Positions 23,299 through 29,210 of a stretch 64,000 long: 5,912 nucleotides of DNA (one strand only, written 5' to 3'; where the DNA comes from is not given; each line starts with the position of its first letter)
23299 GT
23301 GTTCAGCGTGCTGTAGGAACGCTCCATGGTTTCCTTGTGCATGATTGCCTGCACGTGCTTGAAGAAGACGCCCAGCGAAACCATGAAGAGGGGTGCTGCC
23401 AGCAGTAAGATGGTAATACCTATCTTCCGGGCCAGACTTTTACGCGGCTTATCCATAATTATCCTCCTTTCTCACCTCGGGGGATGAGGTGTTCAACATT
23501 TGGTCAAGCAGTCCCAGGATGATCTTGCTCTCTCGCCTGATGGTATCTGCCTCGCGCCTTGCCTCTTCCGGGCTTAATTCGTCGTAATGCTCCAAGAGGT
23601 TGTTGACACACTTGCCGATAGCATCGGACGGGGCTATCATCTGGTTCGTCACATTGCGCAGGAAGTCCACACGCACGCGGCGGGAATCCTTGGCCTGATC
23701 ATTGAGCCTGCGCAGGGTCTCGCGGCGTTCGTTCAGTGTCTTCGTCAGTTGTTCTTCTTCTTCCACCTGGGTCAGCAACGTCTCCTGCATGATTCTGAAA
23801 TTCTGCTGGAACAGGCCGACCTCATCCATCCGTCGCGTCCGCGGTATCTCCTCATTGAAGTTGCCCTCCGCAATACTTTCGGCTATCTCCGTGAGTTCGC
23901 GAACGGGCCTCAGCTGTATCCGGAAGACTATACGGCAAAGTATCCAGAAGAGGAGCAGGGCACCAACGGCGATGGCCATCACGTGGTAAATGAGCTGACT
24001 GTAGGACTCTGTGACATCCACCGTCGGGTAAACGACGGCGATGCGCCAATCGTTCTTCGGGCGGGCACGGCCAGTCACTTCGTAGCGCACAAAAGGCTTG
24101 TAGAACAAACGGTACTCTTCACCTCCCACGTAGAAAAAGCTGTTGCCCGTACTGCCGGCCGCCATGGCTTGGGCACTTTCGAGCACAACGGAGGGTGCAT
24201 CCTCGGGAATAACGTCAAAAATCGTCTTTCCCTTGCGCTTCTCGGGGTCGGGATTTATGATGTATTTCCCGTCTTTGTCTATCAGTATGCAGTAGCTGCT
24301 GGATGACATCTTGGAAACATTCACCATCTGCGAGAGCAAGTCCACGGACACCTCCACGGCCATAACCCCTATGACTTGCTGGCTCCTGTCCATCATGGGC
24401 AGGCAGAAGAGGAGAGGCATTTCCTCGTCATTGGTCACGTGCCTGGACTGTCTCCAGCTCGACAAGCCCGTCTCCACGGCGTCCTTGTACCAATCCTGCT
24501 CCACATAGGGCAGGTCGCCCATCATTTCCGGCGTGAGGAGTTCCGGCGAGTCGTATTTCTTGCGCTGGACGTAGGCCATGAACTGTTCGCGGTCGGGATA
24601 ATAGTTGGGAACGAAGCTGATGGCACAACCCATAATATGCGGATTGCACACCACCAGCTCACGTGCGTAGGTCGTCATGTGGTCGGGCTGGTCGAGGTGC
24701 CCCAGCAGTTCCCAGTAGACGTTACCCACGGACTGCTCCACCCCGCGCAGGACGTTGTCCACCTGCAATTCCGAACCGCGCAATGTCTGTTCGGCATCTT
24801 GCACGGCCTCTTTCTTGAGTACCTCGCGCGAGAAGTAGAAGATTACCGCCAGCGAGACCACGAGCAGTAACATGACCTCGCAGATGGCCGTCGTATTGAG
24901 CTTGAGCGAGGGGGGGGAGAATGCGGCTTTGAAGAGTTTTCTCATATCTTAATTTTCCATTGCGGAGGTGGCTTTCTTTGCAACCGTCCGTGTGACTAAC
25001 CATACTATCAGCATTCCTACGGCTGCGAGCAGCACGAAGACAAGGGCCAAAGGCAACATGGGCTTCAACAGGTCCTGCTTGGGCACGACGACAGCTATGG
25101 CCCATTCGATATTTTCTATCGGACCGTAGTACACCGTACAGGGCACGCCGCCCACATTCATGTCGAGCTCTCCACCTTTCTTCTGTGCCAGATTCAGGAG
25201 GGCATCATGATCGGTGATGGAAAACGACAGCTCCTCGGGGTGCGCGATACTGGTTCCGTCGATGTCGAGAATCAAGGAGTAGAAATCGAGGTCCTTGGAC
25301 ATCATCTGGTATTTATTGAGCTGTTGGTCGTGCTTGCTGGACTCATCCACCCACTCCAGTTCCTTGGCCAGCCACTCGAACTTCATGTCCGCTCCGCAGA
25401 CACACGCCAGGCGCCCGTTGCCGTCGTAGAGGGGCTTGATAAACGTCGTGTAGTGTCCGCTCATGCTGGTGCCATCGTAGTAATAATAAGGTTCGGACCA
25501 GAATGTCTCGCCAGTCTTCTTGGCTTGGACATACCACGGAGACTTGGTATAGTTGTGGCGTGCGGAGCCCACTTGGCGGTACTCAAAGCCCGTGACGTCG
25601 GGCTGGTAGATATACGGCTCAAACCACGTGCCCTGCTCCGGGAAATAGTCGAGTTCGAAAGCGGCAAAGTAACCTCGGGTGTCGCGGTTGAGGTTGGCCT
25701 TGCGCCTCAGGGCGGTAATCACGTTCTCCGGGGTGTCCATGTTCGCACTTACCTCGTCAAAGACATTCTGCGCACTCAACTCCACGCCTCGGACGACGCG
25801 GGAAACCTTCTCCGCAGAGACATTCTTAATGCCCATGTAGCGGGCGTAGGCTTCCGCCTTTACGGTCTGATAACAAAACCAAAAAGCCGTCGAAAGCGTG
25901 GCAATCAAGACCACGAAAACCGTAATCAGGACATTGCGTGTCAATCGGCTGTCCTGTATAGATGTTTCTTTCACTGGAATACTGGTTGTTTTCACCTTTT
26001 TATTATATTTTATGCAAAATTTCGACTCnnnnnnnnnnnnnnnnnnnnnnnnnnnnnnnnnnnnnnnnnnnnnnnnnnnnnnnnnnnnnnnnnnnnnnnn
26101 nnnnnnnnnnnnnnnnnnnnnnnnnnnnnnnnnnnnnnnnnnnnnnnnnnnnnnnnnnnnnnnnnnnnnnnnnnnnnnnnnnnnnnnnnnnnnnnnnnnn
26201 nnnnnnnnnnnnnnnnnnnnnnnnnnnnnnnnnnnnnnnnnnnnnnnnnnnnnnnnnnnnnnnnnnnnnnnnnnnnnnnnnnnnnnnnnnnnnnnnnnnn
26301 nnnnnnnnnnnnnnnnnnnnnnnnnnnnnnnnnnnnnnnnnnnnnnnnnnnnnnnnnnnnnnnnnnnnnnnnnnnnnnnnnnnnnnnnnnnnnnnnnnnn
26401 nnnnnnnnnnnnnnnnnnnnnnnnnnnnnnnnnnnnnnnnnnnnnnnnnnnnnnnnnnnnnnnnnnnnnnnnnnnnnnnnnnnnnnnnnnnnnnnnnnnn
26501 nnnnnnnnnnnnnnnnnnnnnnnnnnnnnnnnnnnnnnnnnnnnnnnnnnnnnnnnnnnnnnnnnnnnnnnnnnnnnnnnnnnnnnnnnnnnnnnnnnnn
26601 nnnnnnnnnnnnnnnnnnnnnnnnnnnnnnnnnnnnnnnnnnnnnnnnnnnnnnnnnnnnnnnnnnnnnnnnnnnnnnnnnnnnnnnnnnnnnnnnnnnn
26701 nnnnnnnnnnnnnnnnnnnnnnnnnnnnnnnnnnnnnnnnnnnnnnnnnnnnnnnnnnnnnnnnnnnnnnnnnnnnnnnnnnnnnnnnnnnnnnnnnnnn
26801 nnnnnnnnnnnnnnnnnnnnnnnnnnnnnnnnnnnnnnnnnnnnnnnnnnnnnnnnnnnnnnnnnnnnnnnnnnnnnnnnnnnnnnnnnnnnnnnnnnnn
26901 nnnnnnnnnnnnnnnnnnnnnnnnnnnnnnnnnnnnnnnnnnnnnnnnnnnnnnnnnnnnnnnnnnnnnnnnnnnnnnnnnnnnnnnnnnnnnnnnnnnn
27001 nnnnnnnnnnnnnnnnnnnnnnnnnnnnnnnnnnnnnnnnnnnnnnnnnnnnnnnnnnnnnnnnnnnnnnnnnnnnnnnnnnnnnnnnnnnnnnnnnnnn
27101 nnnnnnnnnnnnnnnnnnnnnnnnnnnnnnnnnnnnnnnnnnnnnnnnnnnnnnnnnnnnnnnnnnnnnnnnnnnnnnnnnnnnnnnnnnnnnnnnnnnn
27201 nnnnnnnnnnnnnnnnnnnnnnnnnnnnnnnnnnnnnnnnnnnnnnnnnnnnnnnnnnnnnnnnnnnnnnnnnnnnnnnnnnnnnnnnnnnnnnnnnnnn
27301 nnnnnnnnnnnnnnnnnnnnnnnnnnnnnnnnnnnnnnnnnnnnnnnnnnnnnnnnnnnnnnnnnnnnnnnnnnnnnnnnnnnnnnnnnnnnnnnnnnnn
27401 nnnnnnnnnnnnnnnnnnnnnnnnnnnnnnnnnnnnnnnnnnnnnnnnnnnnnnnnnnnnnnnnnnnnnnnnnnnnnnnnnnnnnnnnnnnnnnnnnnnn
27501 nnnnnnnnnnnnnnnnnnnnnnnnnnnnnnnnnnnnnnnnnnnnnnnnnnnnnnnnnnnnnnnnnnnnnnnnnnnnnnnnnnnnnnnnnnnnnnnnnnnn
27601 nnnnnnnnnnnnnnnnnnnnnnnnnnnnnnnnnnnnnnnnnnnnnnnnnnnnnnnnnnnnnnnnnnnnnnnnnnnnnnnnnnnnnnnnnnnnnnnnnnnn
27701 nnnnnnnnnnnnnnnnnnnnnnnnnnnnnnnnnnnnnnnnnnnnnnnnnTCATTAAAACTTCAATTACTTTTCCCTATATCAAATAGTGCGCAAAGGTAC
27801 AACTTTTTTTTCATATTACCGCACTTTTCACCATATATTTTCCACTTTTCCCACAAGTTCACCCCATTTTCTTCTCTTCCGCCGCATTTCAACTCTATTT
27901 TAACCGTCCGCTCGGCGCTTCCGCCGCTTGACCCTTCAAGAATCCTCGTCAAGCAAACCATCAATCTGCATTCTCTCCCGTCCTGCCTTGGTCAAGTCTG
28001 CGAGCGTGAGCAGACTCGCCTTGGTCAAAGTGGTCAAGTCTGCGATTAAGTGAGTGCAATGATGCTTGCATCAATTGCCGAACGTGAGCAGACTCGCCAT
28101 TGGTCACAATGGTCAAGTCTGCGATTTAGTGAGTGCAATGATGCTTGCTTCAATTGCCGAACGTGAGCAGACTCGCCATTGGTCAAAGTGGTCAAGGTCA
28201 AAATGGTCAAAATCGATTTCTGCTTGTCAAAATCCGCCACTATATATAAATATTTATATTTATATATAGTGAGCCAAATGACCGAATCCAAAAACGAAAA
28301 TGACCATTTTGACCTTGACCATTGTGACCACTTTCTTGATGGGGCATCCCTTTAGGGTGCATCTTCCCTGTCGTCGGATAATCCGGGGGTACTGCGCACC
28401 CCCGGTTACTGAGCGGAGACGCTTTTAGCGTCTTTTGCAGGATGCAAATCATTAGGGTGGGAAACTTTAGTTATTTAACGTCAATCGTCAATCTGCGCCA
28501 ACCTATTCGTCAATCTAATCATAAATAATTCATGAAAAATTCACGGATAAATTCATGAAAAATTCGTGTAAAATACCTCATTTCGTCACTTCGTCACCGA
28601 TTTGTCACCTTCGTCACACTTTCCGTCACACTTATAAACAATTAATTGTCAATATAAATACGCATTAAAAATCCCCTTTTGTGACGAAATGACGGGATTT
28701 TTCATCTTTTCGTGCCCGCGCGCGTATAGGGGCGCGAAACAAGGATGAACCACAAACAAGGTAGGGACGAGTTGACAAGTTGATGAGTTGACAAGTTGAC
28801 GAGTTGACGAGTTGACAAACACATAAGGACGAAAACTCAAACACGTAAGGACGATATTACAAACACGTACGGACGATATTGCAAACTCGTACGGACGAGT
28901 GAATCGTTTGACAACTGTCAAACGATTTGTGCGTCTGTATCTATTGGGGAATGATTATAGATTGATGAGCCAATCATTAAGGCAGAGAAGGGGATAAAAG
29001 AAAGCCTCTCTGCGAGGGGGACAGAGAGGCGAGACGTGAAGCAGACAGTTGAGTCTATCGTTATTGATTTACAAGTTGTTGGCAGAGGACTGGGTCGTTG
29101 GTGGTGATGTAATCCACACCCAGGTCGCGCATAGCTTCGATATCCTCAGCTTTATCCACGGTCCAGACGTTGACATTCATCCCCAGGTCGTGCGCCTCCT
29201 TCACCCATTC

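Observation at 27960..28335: Iteron-like TGGTCA array, 79-bp tandem units and nested perfect inverted repeats around an AT-rich palindrome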

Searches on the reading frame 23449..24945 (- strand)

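Call 9: search_protein_families(library=pfam, proteins=[window:23449-24945:-])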
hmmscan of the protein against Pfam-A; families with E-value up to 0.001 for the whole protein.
window:23449-24945:- (498 aa): 3 families
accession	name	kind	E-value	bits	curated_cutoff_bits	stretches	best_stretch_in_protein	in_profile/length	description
PF02743.24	dCache_1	-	2.1e-11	44.3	45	1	146-284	94-229/240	Cache domain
PF22673.2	MCP-like_PDC_1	-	9e-09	36.2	27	1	98-205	9-112/113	Methyl-accepting chemotaxis protein-like, first PDC sensor domain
PF00672.30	HAMP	-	1.6e-06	28.8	25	1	342-391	4-52/53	HAMP domain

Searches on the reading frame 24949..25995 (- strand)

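Call 9: search_protein_families(library=pfam, proteins=[window:24949-25995:-])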
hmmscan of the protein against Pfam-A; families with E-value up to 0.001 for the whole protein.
window:24949-25995:- (348 aa): 2 families
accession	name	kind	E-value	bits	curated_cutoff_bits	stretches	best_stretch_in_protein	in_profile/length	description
PF22673.2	MCP-like_PDC_1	-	7.1e-15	55.8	27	1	96-210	5-112/113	Methyl-accepting chemotaxis protein-like, first PDC sensor domain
PF02743.24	dCache_1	-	2.8e-06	27.5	45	1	126-303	65-240/240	Cache domain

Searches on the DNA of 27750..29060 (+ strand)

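Call 10: search_dna_similar(query=window:27750-29060:+, collection=plasmids, mode=distant)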
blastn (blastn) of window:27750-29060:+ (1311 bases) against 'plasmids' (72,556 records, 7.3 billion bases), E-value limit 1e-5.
No match.

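Call 11: search_dna_similar(query=window:27750-29060:+, collection=phages, mode=distant)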
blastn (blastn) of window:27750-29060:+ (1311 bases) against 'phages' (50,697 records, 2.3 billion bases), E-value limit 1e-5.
No match.
